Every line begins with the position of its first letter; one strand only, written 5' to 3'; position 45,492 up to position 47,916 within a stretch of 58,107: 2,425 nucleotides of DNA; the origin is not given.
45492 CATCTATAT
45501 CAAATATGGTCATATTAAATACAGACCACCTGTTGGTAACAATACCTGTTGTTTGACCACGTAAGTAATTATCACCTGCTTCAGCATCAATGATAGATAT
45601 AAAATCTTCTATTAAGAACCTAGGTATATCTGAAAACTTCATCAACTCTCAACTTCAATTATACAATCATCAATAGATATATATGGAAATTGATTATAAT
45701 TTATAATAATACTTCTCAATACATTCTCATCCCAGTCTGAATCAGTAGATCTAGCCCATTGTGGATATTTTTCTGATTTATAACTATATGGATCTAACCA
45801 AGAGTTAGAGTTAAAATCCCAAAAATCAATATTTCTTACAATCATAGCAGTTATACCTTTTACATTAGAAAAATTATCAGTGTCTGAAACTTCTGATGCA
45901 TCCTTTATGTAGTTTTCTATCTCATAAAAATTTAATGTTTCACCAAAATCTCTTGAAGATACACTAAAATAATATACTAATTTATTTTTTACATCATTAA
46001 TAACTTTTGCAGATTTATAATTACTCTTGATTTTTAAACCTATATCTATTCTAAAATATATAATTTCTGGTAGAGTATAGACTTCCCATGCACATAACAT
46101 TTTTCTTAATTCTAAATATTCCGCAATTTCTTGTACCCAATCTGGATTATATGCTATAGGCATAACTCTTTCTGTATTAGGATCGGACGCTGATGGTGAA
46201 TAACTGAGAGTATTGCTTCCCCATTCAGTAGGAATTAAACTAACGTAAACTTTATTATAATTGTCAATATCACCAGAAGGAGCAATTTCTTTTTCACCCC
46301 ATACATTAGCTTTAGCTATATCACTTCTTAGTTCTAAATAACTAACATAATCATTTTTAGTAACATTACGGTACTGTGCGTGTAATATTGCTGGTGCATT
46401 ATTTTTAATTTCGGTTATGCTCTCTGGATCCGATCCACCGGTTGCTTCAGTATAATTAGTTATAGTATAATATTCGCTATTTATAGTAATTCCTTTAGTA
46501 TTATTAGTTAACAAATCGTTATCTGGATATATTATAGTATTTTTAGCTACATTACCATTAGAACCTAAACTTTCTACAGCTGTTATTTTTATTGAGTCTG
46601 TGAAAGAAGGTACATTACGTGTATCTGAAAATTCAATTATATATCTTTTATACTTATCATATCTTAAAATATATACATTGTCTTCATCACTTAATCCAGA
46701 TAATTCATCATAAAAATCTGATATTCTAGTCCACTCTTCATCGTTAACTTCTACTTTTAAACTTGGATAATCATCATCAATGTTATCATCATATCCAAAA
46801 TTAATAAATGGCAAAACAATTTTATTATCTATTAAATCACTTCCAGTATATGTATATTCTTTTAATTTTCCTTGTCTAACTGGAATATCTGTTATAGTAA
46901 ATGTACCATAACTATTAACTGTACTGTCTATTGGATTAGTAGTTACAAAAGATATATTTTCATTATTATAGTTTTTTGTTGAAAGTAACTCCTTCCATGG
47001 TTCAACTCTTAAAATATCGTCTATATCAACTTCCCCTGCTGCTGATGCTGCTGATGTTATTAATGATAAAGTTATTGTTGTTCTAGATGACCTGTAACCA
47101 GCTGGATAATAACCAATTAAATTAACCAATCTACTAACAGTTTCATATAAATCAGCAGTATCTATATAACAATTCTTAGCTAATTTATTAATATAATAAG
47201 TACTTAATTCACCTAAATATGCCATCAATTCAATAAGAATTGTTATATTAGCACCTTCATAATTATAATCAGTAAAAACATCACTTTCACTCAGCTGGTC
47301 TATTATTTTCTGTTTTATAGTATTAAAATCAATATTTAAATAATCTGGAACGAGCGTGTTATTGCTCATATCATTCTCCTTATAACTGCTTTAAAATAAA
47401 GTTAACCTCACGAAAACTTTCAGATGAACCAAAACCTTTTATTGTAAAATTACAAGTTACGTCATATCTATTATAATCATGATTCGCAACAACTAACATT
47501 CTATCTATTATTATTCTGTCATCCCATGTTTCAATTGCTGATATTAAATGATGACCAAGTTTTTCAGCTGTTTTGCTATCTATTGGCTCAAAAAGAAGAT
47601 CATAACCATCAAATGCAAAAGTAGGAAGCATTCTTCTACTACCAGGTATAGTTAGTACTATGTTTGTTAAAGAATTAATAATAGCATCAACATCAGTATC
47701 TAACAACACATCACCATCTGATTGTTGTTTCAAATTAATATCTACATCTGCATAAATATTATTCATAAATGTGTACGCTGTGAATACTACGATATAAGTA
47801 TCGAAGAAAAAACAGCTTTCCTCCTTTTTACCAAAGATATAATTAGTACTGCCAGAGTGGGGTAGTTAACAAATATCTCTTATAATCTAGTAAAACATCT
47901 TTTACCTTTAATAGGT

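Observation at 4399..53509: Twelve copies of a conserved leader that puts AGGAGG 45-60 nt upstream of the ATG and bridges the gap with a covarying hairpin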

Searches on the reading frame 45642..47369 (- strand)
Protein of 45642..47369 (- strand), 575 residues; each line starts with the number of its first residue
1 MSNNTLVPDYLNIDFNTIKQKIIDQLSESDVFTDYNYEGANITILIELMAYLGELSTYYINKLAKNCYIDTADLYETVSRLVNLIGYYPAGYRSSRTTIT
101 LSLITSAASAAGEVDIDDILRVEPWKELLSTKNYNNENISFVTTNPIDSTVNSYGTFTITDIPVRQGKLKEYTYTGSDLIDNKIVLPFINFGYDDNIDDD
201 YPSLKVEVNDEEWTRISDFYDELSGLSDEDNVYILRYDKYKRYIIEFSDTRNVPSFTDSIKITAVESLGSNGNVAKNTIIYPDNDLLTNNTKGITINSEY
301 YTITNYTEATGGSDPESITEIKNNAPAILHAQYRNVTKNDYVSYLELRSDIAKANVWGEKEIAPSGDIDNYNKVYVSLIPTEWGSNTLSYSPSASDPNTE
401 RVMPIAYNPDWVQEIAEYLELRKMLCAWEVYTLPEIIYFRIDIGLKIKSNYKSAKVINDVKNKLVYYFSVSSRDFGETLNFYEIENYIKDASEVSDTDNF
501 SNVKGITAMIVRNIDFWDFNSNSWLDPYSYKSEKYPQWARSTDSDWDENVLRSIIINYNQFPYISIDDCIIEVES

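Call 19: search_protein_families(library=phrogs, proteins=[window:45642-47369:-])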
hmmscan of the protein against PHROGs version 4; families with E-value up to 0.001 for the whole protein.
window:45642-47369:- (575 aa): 2 families
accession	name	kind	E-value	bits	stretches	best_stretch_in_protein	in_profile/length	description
phrog_219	-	tail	7.2e-56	191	1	12-493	8-450/598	baseplate wedge subunit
phrog_6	-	tail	3.5e-15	56.7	1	6-564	62-398/548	baseplate wedge subunit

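Call 20: search_dna_similar(query=window:45642-47369:-, collection=phages, mode=protein, max_rows=25)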
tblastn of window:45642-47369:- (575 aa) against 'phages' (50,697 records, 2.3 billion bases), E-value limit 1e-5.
Records with a match: 687; places in all: 688; records where one place covers at least 80% of the query: 44.
Best place of each record, by identity: <60% 687.
By first word of the organism name: Synechococcus 344; Salmonella 148; Cyanophage 35; Klebsiella 34; Escherichia 29; Prochlorococcus 18; Stenotrophomonas 16; Serratia 10; Sinorhizobium 9; Vibrio 5; and 17 more.
By host as written in the record: - 196; Synechococcus 76; Synechococcus sp. 35; Salmonella enterica 26; Synechococcus sp. WH7803 24; Synechococcus sp. MW02 19; Salmonella enterica subsp. enterica serovar Enteritidis PT1 19; Synechococcus sp. WH8102 15; and 116 more.
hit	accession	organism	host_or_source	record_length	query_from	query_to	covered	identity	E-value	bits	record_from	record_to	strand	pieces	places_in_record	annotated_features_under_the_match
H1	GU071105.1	Prochlorococcus phage Syn1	Synechococcus sp. WH8101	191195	4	566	98%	24.0%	8e-10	68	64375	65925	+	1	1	gp6: baseplate wedge | gp25: base plate wedge subunit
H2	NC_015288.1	Prochlorococcus phage Syn1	Synechococcus sp. WH8101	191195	4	566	98%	24.0%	8e-10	68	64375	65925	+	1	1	gp6: baseplate wedge subunit | gp25: baseplate wedge subunit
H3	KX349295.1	Cyanophage S-RIM44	Synechococcus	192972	4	566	98%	24.0%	8e-10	68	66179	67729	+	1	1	baseplate wedge subunit (x2)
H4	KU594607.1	Cyanophage S-RIM44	Synechococcus sp.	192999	4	566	98%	24.0%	8e-10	68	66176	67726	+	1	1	baseplate wedge subunit (x2)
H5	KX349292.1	Cyanophage S-RIM44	Synechococcus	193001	4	566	98%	24.0%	8e-10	68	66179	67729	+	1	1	baseplate wedge subunit (x2)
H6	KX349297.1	Cyanophage S-RIM44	Synechococcus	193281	4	566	98%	24.0%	8e-10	68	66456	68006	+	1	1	baseplate wedge subunit (x2)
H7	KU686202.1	Synechococcus phage S-CAM4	Synechococcus sp.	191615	1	562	98%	22.9%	2e-11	73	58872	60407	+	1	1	baseplate wedge subunit (x2)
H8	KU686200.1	Synechococcus phage S-CAM4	Synechococcus sp.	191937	1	562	98%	22.9%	2e-11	73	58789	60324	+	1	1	baseplate wedge subunit (x2)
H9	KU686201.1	Synechococcus phage S-CAM4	Synechococcus sp.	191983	1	562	98%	22.9%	2e-11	73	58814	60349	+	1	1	baseplate wedge subunit (x2)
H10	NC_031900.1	Synechococcus phage S-CAM4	Synechococcus sp.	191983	1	562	98%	22.9%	2e-11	73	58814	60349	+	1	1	baseplate wedge subunit (x2)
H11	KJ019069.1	Synechococcus phage ACG-2014j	-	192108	1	562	98%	22.9%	2e-11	73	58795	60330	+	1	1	baseplate wedge protein | base plate wedge subunit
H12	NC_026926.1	Synechococcus phage ACG-2014j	-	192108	1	562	98%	22.9%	2e-11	73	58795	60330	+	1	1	baseplate wedge subunit (x2)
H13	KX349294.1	Cyanophage S-RIM44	Synechococcus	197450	4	537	93%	23.8%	1e-9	67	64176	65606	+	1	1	baseplate wedge subunit (x2)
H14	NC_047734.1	Cyanophage S-RIM44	Synechococcus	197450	4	537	93%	23.8%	1e-9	67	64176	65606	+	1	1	baseplate wedge subunit (x2)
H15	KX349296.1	Cyanophage S-RIM44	Synechococcus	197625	4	537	93%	23.8%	1e-9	67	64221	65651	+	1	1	baseplate wedge subunit (x2)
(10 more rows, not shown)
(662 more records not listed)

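Call 22: find_related_loci(query=window:45642-47369:-, collection=viral_contigs, flank=10000)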
Query window:45642-47369:- (575 aa) in viral_contigs; peptide patterns used: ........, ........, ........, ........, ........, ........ (x = any residue, [..] = any of these).
14 stretches matched a pattern; 1 encode a relative of the query (tblastn E <= 1e-3); 1 distinct loci.
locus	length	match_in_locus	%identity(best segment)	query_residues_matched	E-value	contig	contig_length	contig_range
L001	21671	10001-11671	45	4-575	3e-154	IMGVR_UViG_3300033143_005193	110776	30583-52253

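Call 29: find_related_loci(query=window:45642-47369:-, collection=metagenome_contigs, flank=10000)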
Query window:45642-47369:- (575 aa) in metagenome_contigs; peptide patterns used: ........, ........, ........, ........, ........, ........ (x = any residue, [..] = any of these).
178 stretches matched a pattern; 3 encode a relative of the query (tblastn E <= 1e-3); 3 distinct loci.
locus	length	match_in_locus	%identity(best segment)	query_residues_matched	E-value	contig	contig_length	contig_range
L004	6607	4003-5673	46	4-575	4e-158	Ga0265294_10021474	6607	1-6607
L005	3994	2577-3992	51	6-486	5e-149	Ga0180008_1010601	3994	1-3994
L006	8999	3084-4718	36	7-565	1e-108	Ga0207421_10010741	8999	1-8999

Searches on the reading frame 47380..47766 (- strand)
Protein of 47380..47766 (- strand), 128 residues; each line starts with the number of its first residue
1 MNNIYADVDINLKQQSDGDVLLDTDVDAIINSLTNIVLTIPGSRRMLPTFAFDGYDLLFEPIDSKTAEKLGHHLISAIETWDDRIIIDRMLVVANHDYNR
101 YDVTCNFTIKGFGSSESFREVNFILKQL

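Call 10: search_protein_families(library=pfam, proteins=[window:47380-47766:-])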
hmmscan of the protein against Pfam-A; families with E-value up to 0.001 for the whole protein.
window:47380-47766:- (128 aa): 1 family
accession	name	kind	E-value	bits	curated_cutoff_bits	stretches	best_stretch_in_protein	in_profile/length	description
PF04965.19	GPW_gp25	-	9.9e-10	38.5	27.2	1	27-110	5-88/96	Baseplate wedge protein gp25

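Call 24: find_encoding_contigs(protein=window:47380-47766:-, flank=10000, max_places=10)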
Protein window:47380-47766:- (128 aa): 3 contigs read that carry it; 2 places shown.
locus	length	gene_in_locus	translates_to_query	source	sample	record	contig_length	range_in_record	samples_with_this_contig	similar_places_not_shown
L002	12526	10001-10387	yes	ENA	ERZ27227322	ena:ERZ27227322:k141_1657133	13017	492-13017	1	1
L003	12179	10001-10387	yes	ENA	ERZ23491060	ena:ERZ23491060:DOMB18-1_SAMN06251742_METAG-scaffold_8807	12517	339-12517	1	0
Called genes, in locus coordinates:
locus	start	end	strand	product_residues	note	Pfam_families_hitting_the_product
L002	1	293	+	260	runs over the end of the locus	?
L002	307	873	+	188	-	PF23849:Phage_TTP_2, PF06841:Phage_T4_gp19 (weak)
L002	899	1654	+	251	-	PF12322:T4_baseplate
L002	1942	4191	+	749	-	PF21277:T6SS_VgrG3-like_C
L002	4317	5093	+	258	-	-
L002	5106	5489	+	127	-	-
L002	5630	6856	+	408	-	-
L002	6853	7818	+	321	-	PF04717:Phage_base_V (weak), PF06714:Gp5_OB, PF22178:Gp5_trimer_C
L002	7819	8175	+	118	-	-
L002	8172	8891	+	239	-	PF04513:Baculo_PEP_C (faint)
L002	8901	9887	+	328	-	PF00795:CN_hydrolase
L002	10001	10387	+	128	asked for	PF04965:GPW_gp25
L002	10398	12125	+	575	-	PF21379:Gp6-like_1st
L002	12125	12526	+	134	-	?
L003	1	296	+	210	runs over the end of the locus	?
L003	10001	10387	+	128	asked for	PF04965:GPW_gp25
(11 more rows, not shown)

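Call 107: find_homologous_proteins(query=window:47380-47766:-)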
Query window:47380-47766:- (128 aa): 33 proteins with E <= 0.001 among 50 candidates.
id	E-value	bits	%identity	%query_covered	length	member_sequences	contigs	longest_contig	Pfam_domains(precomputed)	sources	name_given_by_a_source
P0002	9.8e-79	279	100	100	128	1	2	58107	PF04965.20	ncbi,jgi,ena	-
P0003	5.7e-45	170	60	98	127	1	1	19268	PF04965.20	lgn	-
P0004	2.3e-32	130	54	97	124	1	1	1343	PF04965.20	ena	-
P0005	6.7e-31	125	52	97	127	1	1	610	PF04965.20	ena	-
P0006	1.3e-30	124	53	95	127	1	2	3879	PF04965.20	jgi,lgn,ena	-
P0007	1.3e-30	124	53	95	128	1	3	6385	PF04965.20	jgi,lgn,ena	-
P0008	1.8e-30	124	53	95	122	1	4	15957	PF04965.20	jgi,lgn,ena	-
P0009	2.6e-30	123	53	95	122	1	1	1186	PF04965.20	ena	-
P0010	2.7e-28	117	48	97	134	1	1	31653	PF04965.20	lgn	-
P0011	3.5e-28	116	49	97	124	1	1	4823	PF04965.20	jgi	jgi:phage baseplate assembly protein W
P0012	4.9e-28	116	50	97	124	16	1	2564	PF04965.20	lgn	-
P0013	3.8e-27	113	50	96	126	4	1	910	PF04965.20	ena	-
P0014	5.9e-27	112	49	97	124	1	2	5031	PF04965.20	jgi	jgi:phage baseplate assembly protein W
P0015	6.1e-27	112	49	97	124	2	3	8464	PF04965.20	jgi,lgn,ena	-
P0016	1.2e-26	111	49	97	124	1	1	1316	PF04965.20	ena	-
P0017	2.4e-26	110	50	99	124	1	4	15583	PF04965.20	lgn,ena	-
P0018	2.5e-26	110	47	97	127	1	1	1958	PF04965.20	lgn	-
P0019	4.5e-26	109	51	98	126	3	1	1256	PF04965.20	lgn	-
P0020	7.5e-26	109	49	99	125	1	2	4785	PF04965.20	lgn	-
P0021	1.5e-25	108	49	99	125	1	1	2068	PF04965.20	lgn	-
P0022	2.1e-25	107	50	99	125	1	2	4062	PF04965.20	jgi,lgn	jgi:phage baseplate assembly protein W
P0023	5.3e-25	106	49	99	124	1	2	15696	PF04965.20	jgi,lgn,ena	jgi:phage baseplate assembly protein W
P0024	6.2e-25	106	48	99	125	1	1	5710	PF04965.20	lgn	-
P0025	1.5e-24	104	48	99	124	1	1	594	PF04965.20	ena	-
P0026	6.5e-24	102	47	96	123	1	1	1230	PF04965.20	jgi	jgi:phage baseplate assembly protein W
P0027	1.6e-23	101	52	87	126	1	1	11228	PF04965.20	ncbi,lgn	-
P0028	2.5e-23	101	50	96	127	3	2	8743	PF04965.20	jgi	jgi:phage baseplate assembly protein W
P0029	2.8e-23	100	46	98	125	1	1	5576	PF04965.20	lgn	-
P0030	3.7e-23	100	46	97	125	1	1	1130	PF04965.20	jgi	jgi:phage baseplate assembly protein W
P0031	4.4e-23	100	46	99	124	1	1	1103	PF04965.20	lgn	-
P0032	7.0e-23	99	49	96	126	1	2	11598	PF04965.20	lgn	-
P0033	3.3e-19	87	47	96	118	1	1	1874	PF04965.20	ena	-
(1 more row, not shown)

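Call 108: find_encoding_contigs(protein=P0003, flank=10000, max_places=3)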
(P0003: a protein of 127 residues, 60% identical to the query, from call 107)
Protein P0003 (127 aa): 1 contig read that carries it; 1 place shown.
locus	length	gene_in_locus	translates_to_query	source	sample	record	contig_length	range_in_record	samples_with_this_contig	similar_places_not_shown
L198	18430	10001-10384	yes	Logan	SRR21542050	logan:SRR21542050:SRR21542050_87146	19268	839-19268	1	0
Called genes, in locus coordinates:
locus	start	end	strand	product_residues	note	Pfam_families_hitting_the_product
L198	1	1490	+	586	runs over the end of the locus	PF04984:Phage_sheath_1, PF17482:Phage_sheath_1C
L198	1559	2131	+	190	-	PF23849:Phage_TTP_2, PF06841:Phage_T4_gp19 (weak)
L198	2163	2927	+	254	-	PF12322:T4_baseplate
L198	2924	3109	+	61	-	-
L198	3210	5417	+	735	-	PF18013:Phage_lysozyme2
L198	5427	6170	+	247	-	-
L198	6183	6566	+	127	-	-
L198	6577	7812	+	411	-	-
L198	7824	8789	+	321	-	PF04717:Phage_base_V (faint), PF06714:Gp5_OB, PF22178:Gp5_trimer_C (weak)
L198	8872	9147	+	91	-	-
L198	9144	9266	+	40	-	-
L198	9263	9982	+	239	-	-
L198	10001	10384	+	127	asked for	PF04965:GPW_gp25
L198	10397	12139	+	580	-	PF21379:Gp6-like_1st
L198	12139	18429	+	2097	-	?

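Call 109: find_encoding_contigs(protein=P0008, flank=10000, max_places=3)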
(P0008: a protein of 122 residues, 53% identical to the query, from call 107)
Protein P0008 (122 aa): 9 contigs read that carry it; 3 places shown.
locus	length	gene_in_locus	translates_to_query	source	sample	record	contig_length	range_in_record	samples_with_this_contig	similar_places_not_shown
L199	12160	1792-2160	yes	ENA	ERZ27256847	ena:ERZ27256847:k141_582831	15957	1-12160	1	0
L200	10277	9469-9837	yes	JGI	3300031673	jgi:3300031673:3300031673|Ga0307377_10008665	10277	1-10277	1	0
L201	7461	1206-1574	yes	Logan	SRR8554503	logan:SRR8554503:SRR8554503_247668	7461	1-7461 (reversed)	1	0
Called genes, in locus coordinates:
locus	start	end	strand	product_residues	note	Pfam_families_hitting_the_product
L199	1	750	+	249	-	?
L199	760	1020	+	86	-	PF05488:PAAR_motif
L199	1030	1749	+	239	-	-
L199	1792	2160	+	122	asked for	PF04965:GPW_gp25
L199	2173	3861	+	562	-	PF21379:Gp6-like_1st (weak)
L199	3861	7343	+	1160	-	-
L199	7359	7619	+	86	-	-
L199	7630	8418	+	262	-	-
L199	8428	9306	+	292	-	-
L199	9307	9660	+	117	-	-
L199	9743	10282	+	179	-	-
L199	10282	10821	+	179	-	-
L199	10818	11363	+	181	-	-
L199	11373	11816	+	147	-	-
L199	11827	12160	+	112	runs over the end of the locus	-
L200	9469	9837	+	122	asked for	PF04965:GPW_gp25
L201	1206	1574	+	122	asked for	PF04965:GPW_gp25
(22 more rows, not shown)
